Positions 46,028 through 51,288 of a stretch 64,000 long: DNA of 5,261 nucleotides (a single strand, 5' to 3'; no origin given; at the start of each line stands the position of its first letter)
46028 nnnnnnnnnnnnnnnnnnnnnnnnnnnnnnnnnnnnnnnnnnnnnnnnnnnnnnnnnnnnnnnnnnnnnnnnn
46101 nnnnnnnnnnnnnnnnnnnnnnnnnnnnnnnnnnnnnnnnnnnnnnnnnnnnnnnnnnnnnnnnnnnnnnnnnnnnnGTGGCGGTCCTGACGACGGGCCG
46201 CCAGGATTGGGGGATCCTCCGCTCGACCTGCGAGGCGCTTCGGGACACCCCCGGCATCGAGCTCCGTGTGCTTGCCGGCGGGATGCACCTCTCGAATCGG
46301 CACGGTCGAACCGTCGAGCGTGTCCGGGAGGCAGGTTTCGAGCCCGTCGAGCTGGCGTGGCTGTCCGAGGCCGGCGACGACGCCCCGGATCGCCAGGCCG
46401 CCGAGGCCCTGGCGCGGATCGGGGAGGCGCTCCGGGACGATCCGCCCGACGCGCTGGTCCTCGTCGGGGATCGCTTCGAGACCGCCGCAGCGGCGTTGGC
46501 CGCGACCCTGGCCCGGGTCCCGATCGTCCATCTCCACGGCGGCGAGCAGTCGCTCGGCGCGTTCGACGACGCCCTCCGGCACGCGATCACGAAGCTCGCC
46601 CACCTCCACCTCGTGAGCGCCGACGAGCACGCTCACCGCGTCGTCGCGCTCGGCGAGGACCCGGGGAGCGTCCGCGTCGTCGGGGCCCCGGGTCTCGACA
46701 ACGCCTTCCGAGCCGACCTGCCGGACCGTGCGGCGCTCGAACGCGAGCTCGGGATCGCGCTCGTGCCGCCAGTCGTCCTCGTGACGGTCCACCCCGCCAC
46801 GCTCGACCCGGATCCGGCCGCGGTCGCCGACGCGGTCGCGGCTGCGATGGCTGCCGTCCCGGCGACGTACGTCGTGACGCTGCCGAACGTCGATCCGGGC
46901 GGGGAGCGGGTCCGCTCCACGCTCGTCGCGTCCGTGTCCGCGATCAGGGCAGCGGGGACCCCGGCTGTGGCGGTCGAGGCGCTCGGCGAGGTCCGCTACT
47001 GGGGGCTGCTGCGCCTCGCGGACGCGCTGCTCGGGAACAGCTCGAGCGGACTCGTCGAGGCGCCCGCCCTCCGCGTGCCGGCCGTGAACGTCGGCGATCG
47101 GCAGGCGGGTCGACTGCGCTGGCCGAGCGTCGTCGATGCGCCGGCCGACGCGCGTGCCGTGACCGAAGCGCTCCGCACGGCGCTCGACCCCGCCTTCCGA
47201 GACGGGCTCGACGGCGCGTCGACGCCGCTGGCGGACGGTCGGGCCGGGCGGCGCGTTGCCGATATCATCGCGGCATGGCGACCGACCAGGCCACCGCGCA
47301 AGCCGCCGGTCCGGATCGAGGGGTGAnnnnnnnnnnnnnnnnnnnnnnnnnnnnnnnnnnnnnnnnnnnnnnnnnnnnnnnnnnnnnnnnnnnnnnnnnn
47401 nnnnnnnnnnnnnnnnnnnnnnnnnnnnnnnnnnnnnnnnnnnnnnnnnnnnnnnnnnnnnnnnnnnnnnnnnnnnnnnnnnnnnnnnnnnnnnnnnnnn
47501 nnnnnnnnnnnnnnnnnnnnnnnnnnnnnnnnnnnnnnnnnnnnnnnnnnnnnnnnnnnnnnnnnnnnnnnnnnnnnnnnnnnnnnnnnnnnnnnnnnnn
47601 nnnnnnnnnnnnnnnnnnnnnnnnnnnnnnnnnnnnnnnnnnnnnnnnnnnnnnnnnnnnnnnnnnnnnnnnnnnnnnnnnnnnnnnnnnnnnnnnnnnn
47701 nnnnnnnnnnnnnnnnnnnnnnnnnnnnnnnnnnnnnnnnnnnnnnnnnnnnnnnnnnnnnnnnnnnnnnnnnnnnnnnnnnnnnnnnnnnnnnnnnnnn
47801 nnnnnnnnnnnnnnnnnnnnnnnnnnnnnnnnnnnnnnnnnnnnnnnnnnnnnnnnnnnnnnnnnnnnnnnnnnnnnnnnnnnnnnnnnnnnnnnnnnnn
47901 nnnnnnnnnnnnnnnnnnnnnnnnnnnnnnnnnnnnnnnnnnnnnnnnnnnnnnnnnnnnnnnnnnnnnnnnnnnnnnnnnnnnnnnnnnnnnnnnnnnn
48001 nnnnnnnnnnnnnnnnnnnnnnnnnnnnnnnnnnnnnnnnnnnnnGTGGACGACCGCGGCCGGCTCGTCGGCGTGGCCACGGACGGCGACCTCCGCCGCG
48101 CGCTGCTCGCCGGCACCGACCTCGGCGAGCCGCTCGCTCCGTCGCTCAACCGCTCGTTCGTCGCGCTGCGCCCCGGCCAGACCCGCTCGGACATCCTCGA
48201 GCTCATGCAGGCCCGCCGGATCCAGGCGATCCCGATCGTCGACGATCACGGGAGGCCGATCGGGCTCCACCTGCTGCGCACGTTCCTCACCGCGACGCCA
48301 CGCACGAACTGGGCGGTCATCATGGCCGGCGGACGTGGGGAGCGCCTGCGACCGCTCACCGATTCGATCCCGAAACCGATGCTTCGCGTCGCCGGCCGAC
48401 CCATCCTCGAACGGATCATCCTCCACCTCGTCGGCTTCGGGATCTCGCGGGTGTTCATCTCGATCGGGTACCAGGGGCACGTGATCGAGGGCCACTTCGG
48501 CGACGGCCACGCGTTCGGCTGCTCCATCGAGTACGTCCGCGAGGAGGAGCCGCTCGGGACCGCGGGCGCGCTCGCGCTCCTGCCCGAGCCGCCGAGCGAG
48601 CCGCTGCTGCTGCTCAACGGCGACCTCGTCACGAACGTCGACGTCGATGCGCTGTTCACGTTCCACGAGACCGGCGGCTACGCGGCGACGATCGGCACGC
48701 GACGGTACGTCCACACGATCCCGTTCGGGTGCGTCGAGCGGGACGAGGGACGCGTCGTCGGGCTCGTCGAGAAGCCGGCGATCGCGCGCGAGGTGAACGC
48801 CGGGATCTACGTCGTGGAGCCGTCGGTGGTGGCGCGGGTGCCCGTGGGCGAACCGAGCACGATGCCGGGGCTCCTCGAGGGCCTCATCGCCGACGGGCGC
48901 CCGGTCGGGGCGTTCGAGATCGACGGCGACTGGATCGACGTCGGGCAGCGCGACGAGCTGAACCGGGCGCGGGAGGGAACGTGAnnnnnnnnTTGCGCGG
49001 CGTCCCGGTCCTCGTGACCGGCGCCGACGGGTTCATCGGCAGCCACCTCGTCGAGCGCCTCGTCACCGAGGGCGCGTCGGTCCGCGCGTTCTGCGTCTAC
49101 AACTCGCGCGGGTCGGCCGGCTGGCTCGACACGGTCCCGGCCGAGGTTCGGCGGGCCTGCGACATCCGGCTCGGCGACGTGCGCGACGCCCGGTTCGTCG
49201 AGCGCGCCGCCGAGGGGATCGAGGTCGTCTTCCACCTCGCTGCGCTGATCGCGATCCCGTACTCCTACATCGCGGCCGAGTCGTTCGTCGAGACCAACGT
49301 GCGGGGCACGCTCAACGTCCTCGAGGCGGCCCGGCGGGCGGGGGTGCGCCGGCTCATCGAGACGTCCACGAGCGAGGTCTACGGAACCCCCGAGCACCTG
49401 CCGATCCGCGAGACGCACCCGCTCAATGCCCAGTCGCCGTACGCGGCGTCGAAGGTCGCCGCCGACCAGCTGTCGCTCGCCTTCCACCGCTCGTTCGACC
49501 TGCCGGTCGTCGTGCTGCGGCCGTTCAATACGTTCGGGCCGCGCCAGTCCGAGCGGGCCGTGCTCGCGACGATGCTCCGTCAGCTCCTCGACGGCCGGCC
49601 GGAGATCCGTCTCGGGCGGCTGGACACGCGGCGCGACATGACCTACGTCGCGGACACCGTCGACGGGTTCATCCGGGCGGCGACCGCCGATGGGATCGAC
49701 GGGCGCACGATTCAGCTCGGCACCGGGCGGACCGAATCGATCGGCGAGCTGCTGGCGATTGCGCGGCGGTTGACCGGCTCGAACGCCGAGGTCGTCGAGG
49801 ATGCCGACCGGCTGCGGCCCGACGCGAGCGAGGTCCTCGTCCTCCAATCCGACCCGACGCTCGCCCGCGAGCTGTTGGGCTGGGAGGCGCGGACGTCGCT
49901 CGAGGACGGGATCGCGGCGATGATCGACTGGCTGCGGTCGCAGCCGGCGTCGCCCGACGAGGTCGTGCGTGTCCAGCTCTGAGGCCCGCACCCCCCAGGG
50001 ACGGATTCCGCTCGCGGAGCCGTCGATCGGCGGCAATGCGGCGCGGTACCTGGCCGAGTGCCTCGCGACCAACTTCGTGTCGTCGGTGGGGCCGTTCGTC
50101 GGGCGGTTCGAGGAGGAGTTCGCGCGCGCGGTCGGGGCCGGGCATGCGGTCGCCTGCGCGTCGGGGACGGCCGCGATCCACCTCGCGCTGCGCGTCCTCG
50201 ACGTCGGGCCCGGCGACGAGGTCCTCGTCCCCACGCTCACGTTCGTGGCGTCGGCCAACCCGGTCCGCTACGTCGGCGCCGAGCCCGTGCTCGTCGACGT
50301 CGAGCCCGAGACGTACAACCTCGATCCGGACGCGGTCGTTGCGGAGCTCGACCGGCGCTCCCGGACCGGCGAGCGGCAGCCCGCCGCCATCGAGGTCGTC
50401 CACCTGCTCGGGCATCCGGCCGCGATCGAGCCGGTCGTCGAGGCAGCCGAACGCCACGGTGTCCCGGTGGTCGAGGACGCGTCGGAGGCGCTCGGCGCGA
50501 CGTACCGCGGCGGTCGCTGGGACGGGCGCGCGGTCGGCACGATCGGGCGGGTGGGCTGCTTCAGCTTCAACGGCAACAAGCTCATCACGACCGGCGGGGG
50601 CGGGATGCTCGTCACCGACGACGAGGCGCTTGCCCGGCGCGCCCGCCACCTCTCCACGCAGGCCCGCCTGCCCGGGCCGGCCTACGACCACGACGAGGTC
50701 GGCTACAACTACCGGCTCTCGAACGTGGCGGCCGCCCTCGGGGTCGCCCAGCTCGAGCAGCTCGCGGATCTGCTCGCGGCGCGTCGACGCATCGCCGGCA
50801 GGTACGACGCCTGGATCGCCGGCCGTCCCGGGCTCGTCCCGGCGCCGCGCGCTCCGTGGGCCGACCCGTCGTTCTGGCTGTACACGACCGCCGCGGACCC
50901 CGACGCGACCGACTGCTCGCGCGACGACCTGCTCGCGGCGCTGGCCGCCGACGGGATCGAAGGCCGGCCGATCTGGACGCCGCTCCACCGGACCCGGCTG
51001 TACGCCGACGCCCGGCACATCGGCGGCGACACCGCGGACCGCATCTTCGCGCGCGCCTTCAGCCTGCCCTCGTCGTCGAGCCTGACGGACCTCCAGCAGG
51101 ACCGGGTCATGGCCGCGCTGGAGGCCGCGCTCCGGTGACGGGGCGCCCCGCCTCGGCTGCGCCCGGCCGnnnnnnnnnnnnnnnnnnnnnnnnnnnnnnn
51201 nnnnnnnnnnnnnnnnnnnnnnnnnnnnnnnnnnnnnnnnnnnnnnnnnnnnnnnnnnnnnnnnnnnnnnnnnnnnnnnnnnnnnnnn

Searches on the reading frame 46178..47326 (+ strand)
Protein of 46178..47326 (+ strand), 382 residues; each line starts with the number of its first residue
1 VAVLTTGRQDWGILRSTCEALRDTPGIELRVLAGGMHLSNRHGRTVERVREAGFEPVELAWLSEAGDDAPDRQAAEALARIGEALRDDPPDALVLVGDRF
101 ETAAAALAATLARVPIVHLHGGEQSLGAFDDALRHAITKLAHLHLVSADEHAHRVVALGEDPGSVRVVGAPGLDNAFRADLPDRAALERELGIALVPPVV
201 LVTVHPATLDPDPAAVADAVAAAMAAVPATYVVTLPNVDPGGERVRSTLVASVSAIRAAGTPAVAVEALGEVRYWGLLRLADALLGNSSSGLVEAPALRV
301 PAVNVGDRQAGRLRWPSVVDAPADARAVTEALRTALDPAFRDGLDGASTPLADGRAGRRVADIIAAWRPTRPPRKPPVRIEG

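Call 12: search_protein_families(library=pfam, proteins=[window:46178-47326:+], max_evalue=0.000001)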
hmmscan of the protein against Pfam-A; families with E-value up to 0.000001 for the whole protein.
window:46178-47326:+ (382 aa): 1 family
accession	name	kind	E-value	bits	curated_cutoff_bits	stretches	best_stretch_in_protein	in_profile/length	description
PF02350.25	Epimerase_2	-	1e-63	215.8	30.6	1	20-364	2-346/347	UDP-N-acetylglucosamine 2-epimerase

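Call 59: search_protein_families(library=ncbifam, proteins=[window:46178-47326:+], max_evalue=1e-10)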
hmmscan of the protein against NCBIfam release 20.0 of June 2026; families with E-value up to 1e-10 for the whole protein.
window:46178-47326:+ (382 aa): 1 family
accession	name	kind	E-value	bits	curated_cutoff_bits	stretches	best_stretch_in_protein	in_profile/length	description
TIGR03568.1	NeuC_NnaA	equivalog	1.3e-97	326.9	235.9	1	2-364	4-365/365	UDP-N-acetylglucosamine 2-epimerase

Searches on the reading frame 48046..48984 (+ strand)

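Call 12: search_protein_families(library=pfam, proteins=[window:48046-48984:+], max_evalue=0.000001)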
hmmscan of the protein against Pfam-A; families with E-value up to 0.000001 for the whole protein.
window:48046-48984:+ (312 aa): 3 families
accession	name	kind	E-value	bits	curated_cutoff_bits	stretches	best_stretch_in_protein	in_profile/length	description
PF00483.29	NTP_transferase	-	1.3e-34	120.3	21.2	1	90-309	2-239/245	Nucleotidyl transferase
PF00571.33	CBS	-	1.4e-11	44.9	24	0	35-74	6-45/57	CBS domain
PF12804.13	NTP_transf_3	-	8.6e-11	42.7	27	1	90-223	1-127/160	MobA-like NTP transferase domain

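Call 59: search_protein_families(library=ncbifam, proteins=[window:48046-48984:+], max_evalue=1e-10)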
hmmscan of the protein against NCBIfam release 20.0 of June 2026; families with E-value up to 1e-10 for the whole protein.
window:48046-48984:+ (312 aa): 16 families
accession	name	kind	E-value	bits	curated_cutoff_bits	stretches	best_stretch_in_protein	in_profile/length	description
NF052502.1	man1P_GTase_Rv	exception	9.3e-45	153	440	1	90-307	3-225/352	mannose-1-phosphate guanylyltransferase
TIGR03992.1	Arch_glmU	subfamily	6.9e-41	140.4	292.1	1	90-304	3-219/393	bifunctional sugar-1-phosphate nucleotidylyltransferase/acetyltransferase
NF045761.1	NAMPUrTaseMurU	equivalog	2.7e-36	125.5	250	1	90-308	3-223/226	N-acetylmuramate alpha-1-phosphate uridylyltransferase MurU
NF041313.1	UDPGP_AglF_Halo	equivalog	1.1e-30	106.9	400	1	90-309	3-231/234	UTP--glucose-1-phosphate uridylyltransferase AglF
TIGR01208.1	rmlA_long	equivalog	1.8e-27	96.2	320.25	1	90-308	2-230/353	glucose-1-phosphate thymidylyltransferase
TIGR02623.1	G1P_cyt_trans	equivalog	4.3e-20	72.2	300.25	0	90-153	3-66/255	glucose-1-phosphate cytidylyltransferase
NF049965.1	GlMnHpPGnyltfHddC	equivalog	7.4e-20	71.5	300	1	90-261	3-171/221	D-glycero-D-manno-heptose 1-phosphate guanosyltransferase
NF041173.1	Sug_nt_acttase_Thmprot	equivalog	5.6e-15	55.2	600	1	90-301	3-216/405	bifunctional sugar-1-phosphate nucleotidylyltransferase/acetyltransferase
TIGR01173.1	glmU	equivalog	3.6e-13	49.2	366.85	1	90-262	3-177/452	bifunctional UDP-N-acetylglucosamine diphosphorylase/glucosamine-1-phosphate N-acetyltransferase GlmU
NF045697.1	MurNAcPUrMurU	equivalog_domain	6.6e-12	45.3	370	1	92-303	2-219/229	N-acetylmuramate alpha-1-phosphate uridylyltransferase MurU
TIGR02091.1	glgC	equivalog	1e-11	44.6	424.9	1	90-251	3-192/364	glucose-1-phosphate adenylyltransferase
NF010935.0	PRK14355.1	equivalog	1.1e-11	44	718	1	90-262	6-183/459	bifunctional UDP-N-acetylglucosamine diphosphorylase/glucosamine-1-phosphate N-acetyltransferase GlmU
NF010934.1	PRK14354.1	equivalog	1.6e-11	43.4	450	1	90-259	2-174/447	bifunctional UDP-N-acetylglucosamine diphosphorylase/glucosamine-1-phosphate N-acetyltransferase GlmU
NF001947.0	PRK00725.1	subfamily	2e-11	43.3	470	0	83-249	12-198/426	glucose-1-phosphate adenylyltransferase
NF003670.0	PRK05293.1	equivalog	3.6e-11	42.6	470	0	90-158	7-76/382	glucose-1-phosphate adenylyltransferase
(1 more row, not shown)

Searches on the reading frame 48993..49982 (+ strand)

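Call 12: search_protein_families(library=pfam, proteins=[window:48993-49982:+], max_evalue=0.000001)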
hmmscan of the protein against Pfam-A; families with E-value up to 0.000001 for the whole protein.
window:48993-49982:+ (329 aa): 8 families
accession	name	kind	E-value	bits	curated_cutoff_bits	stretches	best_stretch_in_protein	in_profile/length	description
PF16363.11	GDP_Man_Dehyd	-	6.3e-66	223.5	27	1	7-310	1-332/332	GDP-mannose 4,6 dehydratase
PF01370.27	Epimerase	-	2.6e-56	191.2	20.9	1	6-243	1-240/240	NAD dependent epimerase/dehydratase family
PF01073.25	3Beta_HSD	-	1.9e-28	99.7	22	1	7-231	1-230/280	3-beta hydroxysteroid dehydrogenase/isomerase family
PF02719.21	Polysacc_synt_2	-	5.9e-16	58.9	20.2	1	6-127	1-129/293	Polysaccharide biosynthesis protein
PF07993.18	NAD_binding_4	-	3.2e-15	56.4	20.1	1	69-182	82-209/258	Male sterility protein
PF13460.12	NAD_binding_10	-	1.9e-12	47.9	27.2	1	10-177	1-143/184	NAD(P)H-binding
PF04321.23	RmlD_sub_bind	-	3.4e-10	39.9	27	1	6-227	3-194/287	RmlD substrate binding domain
PF00106.31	adh_short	-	1.1e-08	35.3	26.6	0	6-78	3-73/195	short chain dehydrogenase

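Call 59: search_protein_families(library=ncbifam, proteins=[window:48993-49982:+], max_evalue=1e-10)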
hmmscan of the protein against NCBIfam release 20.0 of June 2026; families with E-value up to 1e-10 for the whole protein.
window:48993-49982:+ (329 aa): 20 families
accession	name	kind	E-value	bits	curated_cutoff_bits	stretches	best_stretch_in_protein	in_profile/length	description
TIGR04180.1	EDH_00030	hypoth_equivalog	3.8e-123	410.3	475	1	6-301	1-296/297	NAD-dependent 4,6-dehydratase LegB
TIGR01181.1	dTDP_gluc_dehyt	equivalog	6.3e-42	143.8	365.1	1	6-316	2-313/321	dTDP-glucose 4,6-dehydratase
TIGR01179.1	galE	equivalog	1.3e-38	132.7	262.3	1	6-187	2-183/332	UDP-glucose 4-epimerase GalE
TIGR03466.1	HpnA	hypoth_equivalog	9.1e-32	110.2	367.65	1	5-266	2-251/327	hopanoid-associated sugar epimerase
TIGR01472.1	gmd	equivalog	9.6e-26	90.8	415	1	7-312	4-336/342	GDP-mannose 4,6-dehydratase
TIGR02622.1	CDP_4_6_dhtase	equivalog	1.1e-25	90.6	278.45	1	5-320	6-336/352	CDP-glucose 4,6-dehydratase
NF042422.1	oxyalk_red_OleD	equivalog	1.4e-23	83.8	580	1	6-229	3-214/329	2-alkyl-3-oxoalkanoate reductase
NF011728.1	PRK15181.1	equivalog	1.1e-22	80.6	760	1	7-313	19-336/348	Vi polysaccharide biosynthesis UDP-N-acetylglucosaminuronic acid C-4 epimerase TviC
NF042423.1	oxyalk_red_Shew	equivalog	2.5e-22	79.4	580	1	6-232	11-223/331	2-alkyl-3-oxoalkanoate reductase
NF007956.0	PRK10675.1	subfamily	3.4e-22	79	394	1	6-186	3-186/338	UDP-glucose 4-epimerase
NF007582.0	PRK10217.1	equivalog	3.5e-21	75.7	698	1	6-245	4-254/355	dTDP-glucose 4,6-dehydratase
NF007490.0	PRK10084.1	subfamily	1.1e-20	73.9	649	1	6-314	3-334/361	dTDP-glucose 4,6-dehydratase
NF052578.1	StrlDmthSdmBMthl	equivalog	1.9e-20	73.9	600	1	6-264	3-248/328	sterol demethylase protein SdmB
TIGR02197.1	heptose_epim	equivalog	2.8e-20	72.7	274.6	1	6-316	1-315/316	ADP-glyceromanno-heptose 6-epimerase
NF043036.1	ErythonDh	equivalog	1.2e-17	64.1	325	1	6-266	3-271/321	D-erythronate dehydrogenase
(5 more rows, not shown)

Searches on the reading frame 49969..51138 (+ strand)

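Call 12: search_protein_families(library=pfam, proteins=[window:49969-51138:+], max_evalue=0.000001)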
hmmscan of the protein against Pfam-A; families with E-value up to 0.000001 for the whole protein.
window:49969-51138:+ (389 aa): 1 family
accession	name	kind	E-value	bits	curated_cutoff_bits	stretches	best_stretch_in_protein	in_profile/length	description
PF01041.23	DegT_DnrJ_EryC1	-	8.4e-103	344.8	19.8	1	20-384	3-359/360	DegT/DnrJ/EryC1/StrS aminotransferase family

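Call 59: search_protein_families(library=ncbifam, proteins=[window:49969-51138:+], max_evalue=1e-10)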
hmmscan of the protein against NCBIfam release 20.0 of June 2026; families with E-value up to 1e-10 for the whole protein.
window:49969-51138:+ (389 aa): 7 families
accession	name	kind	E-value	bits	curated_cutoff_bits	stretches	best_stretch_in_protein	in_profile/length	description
TIGR04181.1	NHT_00031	hypoth_equivalog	4.3e-120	400.9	420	1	13-369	1-359/359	LegC family aminotransferase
TIGR03588.1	PseC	equivalog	7.6e-76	255.5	423.5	1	14-387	3-379/380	UDP-4-amino-4,6-dideoxy-N-acetyl-beta-L-altrosamine transaminase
NF008658.2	PRK11658.1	equivalog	1.1e-56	192.1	631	1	13-386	5-375/379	UDP-4-amino-4-deoxy-L-arabinose aminotransferase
TIGR04427.1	PLP_DesI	equivalog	2.2e-52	178.5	650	1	28-381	38-376/390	dTDP-4-dehydro-6-deoxyglucose aminotransferase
NF008687.0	PRK11706.1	equivalog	1.3e-49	169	375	1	12-386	1-372/375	dTDP-4-amino-4,6-dideoxygalactose transaminase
TIGR02379.1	ECA_wecE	subfamily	4.1e-40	137.7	434.85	1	13-276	2-261/376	dTDP-4-amino-4,6-dideoxy-D-glucose transaminase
NF011936.0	PRK15407.1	equivalog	1.9e-38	132.3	423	1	34-226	57-245/440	lipopolysaccharide biosynthesis protein RfbH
